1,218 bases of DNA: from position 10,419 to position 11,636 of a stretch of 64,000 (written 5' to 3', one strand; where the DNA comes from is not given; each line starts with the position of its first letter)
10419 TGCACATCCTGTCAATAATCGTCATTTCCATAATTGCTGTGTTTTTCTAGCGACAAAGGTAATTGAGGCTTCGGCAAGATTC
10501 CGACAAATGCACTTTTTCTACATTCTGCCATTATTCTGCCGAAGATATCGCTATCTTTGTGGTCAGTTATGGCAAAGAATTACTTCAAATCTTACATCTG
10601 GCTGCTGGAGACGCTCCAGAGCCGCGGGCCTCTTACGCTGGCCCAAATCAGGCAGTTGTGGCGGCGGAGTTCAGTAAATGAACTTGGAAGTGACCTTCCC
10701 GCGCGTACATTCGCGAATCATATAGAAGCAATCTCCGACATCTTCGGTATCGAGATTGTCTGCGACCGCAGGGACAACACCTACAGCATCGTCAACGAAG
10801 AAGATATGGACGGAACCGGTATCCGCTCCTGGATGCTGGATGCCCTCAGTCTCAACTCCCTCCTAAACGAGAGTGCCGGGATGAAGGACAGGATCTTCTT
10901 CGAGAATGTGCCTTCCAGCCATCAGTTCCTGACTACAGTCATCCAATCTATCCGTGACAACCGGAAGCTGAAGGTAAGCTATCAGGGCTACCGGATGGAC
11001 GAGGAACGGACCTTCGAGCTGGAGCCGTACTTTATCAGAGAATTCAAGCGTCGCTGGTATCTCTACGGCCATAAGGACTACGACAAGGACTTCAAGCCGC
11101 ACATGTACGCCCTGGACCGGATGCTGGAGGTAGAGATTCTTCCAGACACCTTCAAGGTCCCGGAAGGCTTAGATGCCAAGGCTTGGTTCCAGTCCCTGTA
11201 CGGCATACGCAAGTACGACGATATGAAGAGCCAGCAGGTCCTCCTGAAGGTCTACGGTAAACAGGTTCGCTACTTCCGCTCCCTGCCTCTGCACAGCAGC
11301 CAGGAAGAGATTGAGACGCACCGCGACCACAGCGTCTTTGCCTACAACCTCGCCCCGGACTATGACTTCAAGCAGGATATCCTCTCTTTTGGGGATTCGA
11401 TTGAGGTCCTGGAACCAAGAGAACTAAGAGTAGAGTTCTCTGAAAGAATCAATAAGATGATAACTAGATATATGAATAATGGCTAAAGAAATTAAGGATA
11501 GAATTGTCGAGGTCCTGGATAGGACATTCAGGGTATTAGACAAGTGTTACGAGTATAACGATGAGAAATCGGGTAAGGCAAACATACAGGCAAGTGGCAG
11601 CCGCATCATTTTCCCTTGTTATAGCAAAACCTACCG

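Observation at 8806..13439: Candidate uncharacterised defence locus: AAA+ ATPase divergent from a WYL regulator / two PD-(D/E)xK-like proteins / metallophosphoesterase operon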

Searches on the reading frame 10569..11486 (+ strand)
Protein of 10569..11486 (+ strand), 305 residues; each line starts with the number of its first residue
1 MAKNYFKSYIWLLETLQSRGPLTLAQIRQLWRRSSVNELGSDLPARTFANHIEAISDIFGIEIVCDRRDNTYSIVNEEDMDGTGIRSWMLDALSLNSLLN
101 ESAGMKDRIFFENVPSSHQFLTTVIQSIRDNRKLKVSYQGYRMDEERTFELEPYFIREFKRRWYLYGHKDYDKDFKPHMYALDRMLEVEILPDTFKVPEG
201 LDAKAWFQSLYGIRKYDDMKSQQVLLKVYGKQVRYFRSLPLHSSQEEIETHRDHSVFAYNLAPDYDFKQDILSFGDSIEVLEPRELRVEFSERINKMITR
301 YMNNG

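Call 3: search_protein_families(library=pfam, proteins=[window:10569-11486:+], max_evalue=0.1)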
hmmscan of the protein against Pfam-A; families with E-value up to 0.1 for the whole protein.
window:10569-11486:+ (305 aa): 3 families
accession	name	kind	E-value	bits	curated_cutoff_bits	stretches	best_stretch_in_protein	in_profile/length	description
PF13280.12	WYL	-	6.1e-13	49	21.8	1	120-190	2-70/70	WYL domain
PF25583.1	WCX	-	3.6e-10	40.5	23.9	1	222-297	3-75/76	WCX domain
PF14237.11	GYF_2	-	0.049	13.8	25.8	0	17-37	8-28/50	GYF domain 2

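Call 4: search_protein_families(library=padloc, proteins=[window:10569-11486:+], max_evalue=0.1)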
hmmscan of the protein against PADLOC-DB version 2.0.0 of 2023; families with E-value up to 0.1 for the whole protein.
window:10569-11486:+ (305 aa): 5 families
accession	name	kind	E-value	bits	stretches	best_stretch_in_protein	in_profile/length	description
PDLC01652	WYL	-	9.9e-31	105.2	1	117-297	16-161/162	"CAS-I,CAS-II,CAS-III,CAS-IV,CAS-V,CAS-VI; associated_signaling"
PDLC01766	Cas3c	-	5.1e-16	56.1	1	102-301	121-316/1009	-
PDLC01457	WYL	-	1.1e-11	42.8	1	115-286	121-229/229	"CAS-I,CAS-II,CAS-III,CAS-IV,CAS-V,CAS-VI; associated_signaling"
PDLC01484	WYL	-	0.0011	16.2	0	130-209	223-304/437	"CAS-I,CAS-II,CAS-III,CAS-IV,CAS-V,CAS-VI; associated_signaling"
PDLC01510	WYL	-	0.0011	16.2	0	130-209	223-304/437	"CAS-I,CAS-II,CAS-III,CAS-IV,CAS-V,CAS-VI; associated_signaling"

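Call 6: search_protein_families(library=ncbifam, proteins=[window:10569-11486:+], max_evalue=0.1)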
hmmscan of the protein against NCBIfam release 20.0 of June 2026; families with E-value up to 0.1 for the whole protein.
window:10569-11486:+ (305 aa): 0 families

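Call 7: search_protein_families(library=phrogs, proteins=[window:10569-11486:+], max_evalue=0.1)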
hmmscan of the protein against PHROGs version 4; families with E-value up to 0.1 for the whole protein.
window:10569-11486:+ (305 aa): 0 families

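Call 93: search_solved_structures(query=window:10569-11486:+, max_evalue=0.01)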
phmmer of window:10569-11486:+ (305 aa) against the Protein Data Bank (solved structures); distinct sequences matched with E-value up to 0.01: 9.
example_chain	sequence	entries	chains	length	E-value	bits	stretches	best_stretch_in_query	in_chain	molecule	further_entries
6sj9_A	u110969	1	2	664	3.7e-06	29.7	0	92-168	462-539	Proteasome accessory factor B/C (PafBC)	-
7u02_B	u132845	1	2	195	2.9e-05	26.8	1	126-288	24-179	WYL domain-containing protein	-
7tzv_A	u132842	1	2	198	3e-05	26.7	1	126-288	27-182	WYL domain-containing protein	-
9cu3_B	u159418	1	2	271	7.1e-05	25.5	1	126-288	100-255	WYL domain-containing protein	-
9pfq_Q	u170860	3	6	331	0.0001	25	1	126-288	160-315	WYL domain-containing protein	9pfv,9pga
8tp8_A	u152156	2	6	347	0.00011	24.8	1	126-288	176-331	DeoR-family transcriptional regulator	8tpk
3ksk_A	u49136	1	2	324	0.0024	20.5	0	127-184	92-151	Type-2 restriction enzyme PvuII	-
7p5x_AY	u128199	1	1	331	0.008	18.7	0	113-174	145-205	Transcriptional regulator-like protein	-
9fnd_X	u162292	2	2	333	0.0082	18.7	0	113-174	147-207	Transcriptional regulator-like protein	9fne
